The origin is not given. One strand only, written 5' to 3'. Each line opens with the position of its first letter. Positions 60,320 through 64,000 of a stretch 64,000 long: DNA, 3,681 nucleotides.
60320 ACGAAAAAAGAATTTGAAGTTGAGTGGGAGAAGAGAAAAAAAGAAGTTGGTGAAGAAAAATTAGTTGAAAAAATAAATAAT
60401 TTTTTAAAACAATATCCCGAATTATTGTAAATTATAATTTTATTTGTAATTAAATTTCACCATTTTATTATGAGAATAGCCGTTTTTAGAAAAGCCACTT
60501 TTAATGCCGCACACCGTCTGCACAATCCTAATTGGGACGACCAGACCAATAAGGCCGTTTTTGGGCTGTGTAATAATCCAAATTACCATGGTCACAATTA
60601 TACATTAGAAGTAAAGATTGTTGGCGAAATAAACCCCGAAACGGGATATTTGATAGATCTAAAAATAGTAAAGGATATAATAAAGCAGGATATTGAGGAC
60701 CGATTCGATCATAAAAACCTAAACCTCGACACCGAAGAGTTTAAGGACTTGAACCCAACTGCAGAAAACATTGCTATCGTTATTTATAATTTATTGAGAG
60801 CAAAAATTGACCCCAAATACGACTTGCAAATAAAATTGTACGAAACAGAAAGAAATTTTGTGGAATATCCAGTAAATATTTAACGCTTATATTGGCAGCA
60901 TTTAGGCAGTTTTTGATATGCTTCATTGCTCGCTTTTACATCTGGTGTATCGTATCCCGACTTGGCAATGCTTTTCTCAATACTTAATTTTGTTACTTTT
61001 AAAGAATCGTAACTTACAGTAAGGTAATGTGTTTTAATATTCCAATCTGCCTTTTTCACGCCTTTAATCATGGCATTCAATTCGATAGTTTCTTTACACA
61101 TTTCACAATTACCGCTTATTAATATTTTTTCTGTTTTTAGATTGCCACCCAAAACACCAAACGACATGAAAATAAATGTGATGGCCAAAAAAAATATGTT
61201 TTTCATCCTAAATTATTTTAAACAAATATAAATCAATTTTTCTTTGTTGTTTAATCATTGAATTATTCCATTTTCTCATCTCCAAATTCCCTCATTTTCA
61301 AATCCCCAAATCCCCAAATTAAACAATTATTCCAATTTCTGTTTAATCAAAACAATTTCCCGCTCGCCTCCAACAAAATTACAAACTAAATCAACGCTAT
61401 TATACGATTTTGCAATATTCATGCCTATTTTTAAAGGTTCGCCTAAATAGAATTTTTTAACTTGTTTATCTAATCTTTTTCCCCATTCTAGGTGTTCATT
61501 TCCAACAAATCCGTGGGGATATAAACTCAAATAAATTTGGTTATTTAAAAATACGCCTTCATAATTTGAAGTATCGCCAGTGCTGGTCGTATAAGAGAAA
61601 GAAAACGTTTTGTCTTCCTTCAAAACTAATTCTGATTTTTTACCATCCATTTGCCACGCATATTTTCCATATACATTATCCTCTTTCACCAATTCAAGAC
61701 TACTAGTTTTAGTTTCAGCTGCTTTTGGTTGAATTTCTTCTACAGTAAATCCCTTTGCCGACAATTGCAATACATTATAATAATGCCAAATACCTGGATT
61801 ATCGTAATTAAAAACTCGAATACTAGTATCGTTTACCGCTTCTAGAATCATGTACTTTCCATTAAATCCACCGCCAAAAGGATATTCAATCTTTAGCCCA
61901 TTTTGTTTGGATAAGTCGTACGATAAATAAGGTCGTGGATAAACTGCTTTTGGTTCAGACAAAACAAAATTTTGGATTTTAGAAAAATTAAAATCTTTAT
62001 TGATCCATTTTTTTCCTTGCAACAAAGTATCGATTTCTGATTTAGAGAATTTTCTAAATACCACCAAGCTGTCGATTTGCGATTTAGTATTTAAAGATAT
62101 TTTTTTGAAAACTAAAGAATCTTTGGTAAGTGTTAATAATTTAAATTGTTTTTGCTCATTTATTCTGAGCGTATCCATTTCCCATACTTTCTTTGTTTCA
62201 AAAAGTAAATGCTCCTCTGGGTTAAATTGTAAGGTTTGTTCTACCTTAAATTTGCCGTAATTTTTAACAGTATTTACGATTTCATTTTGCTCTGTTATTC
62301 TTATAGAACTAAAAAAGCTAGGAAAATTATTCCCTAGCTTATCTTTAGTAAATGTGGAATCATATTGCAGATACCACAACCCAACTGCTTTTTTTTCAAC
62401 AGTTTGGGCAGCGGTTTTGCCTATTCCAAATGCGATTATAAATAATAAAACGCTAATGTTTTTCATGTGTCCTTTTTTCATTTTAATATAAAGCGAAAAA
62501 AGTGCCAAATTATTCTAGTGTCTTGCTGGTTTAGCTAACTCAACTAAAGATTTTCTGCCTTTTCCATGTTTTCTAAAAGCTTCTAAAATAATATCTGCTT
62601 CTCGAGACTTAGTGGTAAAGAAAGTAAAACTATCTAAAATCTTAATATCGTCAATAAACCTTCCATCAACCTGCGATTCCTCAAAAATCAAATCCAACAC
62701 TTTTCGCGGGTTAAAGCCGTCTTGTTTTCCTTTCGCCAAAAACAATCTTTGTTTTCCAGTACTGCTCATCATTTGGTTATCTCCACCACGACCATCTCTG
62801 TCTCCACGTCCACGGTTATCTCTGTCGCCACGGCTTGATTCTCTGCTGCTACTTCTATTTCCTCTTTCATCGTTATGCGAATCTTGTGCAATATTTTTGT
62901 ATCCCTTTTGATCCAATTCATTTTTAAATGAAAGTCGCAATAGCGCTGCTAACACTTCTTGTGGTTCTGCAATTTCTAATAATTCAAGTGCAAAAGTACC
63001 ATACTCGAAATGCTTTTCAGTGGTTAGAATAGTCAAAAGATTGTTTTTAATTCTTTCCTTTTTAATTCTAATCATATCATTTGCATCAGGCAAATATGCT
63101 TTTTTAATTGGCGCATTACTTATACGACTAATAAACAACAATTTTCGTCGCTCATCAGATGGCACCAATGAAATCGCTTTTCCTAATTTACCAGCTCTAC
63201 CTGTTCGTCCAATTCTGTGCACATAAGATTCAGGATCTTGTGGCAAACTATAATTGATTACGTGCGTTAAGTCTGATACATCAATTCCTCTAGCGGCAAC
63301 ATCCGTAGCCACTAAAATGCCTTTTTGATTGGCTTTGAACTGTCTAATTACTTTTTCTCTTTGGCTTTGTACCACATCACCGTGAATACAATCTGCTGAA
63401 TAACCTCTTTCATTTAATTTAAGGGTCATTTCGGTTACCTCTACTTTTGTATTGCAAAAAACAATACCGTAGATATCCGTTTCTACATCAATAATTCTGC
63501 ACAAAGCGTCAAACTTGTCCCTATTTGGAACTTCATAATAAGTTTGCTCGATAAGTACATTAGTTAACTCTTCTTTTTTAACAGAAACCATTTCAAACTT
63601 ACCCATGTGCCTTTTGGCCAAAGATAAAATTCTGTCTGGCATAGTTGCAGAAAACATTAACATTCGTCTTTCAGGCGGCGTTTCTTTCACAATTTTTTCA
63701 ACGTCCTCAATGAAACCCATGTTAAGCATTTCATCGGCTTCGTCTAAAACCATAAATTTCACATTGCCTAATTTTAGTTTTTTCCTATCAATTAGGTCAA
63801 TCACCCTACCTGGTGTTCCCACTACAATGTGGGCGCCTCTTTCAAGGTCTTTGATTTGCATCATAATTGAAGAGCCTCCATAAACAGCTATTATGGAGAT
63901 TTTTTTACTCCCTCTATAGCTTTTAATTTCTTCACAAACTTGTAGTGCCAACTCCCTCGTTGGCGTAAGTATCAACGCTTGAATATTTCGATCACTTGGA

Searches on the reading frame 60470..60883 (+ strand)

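Call 42: search_protein_families(library=pfam, proteins=[window:60470-60883:+], max_evalue=0.01)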
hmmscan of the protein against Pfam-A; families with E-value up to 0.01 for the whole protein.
window:60470-60883:+ (137 aa): 1 family
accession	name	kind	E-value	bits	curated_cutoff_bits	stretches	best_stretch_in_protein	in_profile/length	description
PF01242.24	PTPS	-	2.2e-33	115.2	22.4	1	5-133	2-118/121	6-pyruvoyl tetrahydropterin synthase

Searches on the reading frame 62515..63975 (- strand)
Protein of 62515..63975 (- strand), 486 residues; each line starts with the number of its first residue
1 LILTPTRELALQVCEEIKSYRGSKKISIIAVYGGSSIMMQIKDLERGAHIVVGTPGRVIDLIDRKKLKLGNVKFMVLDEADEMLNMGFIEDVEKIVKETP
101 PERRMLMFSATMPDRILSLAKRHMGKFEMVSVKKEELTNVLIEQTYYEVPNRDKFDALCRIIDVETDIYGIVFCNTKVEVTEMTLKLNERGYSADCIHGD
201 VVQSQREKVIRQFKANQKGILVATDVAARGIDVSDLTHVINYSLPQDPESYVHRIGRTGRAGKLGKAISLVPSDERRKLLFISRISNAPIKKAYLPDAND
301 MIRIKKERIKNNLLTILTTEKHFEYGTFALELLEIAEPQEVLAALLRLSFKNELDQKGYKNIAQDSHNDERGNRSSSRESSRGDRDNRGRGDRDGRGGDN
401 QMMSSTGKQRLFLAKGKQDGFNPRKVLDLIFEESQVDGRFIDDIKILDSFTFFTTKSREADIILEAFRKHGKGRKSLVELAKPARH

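Call 42: search_protein_families(library=pfam, proteins=[window:62515-63975:-], max_evalue=0.01)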
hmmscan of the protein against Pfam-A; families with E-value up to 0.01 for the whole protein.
window:62515-63975:- (486 aa): 5 families
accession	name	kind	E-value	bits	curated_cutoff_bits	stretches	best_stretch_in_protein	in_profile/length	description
PF00271.37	Helicase_C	-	3e-32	111.6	23.5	1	153-262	1-110/110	Helicase conserved C-terminal domain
PF00270.35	DEAD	-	8.7e-32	110.6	26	1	2-115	50-163/167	DEAD/DEAH box helicase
PF03880.21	DbpA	-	3.3e-14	53.1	25.6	1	410-479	1-71/72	DbpA RNA binding domain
PF22590.2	Cas3-like_C_2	-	0.00092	19.9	27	1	170-261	5-104/106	CRISPR-associated nuclease/helicase Cas3, C-terminal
PF14617.12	CMS1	-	0.0018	18.1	35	0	49-79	177-207/250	U3-containing 90S pre-ribosomal complex subunit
